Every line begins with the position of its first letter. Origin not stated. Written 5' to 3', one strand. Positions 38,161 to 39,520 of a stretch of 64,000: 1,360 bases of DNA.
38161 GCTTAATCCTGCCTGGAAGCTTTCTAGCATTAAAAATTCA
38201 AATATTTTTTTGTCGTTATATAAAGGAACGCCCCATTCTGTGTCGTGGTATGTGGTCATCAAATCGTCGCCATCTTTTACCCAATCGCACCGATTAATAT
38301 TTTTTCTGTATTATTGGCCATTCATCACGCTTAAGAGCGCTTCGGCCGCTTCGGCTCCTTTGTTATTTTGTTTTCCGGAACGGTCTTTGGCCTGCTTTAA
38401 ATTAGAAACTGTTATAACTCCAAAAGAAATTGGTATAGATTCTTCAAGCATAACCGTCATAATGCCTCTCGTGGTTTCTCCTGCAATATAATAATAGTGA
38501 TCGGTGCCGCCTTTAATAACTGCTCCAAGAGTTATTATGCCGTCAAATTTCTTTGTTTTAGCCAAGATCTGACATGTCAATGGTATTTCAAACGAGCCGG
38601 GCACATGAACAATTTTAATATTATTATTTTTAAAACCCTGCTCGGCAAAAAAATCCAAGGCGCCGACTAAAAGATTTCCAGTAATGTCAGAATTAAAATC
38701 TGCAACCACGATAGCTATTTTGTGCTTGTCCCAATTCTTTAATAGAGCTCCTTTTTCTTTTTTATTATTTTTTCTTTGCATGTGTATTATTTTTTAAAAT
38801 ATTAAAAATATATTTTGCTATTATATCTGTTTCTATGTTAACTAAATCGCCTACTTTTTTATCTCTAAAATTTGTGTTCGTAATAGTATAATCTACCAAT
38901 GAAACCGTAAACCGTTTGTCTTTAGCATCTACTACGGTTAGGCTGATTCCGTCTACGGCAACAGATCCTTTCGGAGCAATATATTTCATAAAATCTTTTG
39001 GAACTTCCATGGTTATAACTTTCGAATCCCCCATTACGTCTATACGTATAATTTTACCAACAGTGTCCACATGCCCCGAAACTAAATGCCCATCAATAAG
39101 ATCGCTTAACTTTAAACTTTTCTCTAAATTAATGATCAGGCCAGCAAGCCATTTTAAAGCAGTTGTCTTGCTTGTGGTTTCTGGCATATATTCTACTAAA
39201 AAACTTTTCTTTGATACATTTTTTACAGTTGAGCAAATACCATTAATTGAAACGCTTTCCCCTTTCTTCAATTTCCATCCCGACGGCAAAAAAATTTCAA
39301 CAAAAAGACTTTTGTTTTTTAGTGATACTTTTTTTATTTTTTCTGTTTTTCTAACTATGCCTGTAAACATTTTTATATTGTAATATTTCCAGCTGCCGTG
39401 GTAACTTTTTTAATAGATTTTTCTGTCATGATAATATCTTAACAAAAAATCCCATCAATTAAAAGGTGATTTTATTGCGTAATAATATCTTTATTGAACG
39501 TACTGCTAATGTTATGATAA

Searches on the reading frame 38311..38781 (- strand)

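Call 89: search_protein_families(library=pfam, max_evalue=0.001, proteins=[window:38311-38781:-])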
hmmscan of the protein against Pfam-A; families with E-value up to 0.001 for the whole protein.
window:38311-38781:- (156 aa): 1 family
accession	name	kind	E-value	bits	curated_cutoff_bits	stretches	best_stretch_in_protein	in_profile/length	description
PF00885.24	DMRL_synthase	-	6.7e-48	162.6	26.7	1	20-154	2-136/139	6,7-dimethyl-8-ribityllumazine synthase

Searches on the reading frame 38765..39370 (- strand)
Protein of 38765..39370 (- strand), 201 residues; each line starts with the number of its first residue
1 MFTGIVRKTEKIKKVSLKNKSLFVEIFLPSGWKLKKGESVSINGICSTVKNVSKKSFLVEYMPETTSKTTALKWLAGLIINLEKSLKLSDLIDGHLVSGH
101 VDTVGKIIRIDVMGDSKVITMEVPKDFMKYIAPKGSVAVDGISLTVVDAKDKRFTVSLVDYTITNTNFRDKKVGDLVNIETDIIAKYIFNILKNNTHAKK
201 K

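Call 89: search_protein_families(library=pfam, max_evalue=0.001, proteins=[window:38765-39370:-])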
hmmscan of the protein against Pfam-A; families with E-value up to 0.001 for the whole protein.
window:38765-39370:- (201 aa): 1 family
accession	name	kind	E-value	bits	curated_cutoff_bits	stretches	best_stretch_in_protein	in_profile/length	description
PF00677.23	Lum_binding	-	2.5e-43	146.4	27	2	98-182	1-86/86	Lumazine binding domain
